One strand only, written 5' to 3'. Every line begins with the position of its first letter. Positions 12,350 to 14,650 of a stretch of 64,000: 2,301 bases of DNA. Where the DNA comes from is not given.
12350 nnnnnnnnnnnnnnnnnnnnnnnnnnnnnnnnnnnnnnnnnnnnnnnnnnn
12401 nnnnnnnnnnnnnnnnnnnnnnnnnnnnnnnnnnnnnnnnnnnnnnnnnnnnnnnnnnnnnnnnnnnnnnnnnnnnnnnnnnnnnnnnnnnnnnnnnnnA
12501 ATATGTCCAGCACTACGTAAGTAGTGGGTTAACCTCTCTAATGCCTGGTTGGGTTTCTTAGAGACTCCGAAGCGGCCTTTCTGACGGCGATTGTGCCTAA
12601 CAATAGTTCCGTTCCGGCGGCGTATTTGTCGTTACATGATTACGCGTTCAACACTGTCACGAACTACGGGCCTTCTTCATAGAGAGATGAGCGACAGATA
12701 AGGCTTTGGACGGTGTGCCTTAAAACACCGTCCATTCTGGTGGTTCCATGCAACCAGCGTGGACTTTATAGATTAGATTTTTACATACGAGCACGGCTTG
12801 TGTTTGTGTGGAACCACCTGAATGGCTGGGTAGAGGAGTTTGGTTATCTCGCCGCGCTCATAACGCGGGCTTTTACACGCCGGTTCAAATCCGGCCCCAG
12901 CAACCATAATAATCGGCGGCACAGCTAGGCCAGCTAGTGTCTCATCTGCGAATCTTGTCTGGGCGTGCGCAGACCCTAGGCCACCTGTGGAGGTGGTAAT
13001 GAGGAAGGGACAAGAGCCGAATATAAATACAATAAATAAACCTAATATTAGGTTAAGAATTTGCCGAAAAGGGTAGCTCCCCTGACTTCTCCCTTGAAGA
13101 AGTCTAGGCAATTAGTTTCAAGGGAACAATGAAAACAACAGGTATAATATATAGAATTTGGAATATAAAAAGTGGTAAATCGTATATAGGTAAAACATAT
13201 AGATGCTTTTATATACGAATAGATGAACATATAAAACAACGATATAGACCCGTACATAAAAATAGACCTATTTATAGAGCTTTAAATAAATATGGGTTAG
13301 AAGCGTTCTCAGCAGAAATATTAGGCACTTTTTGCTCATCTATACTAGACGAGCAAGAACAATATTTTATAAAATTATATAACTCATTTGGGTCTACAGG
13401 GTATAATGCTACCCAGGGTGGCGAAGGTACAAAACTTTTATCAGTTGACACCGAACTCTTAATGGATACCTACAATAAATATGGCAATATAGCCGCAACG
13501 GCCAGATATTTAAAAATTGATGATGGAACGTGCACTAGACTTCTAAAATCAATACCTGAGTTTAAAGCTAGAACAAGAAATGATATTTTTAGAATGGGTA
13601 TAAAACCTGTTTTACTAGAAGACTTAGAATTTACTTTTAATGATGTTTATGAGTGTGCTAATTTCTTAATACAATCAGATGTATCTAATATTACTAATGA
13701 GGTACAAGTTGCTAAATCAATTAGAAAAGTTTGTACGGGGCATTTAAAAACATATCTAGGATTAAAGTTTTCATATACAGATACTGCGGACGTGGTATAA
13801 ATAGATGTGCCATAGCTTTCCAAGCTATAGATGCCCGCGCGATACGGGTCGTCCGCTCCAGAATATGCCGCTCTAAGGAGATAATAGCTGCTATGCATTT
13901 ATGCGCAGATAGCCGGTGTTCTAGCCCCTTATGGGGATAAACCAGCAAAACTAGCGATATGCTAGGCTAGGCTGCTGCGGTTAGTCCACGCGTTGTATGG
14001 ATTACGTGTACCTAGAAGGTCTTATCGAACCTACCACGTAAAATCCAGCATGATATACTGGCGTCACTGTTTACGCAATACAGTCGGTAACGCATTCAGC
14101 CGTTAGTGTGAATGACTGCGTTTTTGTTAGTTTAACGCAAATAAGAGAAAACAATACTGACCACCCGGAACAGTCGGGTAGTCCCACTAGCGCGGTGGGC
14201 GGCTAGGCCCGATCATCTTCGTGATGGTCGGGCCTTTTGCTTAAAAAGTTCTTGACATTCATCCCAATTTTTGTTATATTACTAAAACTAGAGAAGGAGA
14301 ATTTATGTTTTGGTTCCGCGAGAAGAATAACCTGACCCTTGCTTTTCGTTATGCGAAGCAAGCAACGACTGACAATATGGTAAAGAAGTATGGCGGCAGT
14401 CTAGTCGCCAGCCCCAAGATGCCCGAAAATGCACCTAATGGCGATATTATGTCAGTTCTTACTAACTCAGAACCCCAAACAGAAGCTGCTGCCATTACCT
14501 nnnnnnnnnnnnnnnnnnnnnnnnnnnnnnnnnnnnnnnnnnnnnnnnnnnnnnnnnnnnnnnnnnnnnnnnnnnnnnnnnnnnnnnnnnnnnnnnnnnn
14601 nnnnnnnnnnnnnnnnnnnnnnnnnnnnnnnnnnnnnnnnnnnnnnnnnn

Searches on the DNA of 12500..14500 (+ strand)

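Call 8: search_dna_similar(query=window:12500-14500:+, collection=phages, mode=near, max_rows=25)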
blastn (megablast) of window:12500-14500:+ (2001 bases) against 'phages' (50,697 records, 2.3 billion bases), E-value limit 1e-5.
No match.

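Call 90: search_rna_families(source=window, start=12600, end=13140, threshold=evalue, max_evalue=5)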
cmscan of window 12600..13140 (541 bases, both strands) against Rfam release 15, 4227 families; matches with E-value up to 5: 3.
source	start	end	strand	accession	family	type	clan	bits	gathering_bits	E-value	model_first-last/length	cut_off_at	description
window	12824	12903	+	RF00005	tRNA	Gene; tRNA;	CL00001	47.5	29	4e-09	1-71/71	no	tRNA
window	12617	12672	-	RF03032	narK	Cis-reg;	-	14.6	43.2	3.2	1-72/72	no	narK RNA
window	12723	12738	+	RF02359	MS2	Cis-reg;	-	12.2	40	3.7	1-36/36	no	Bacteriophage MS2 operator hairpin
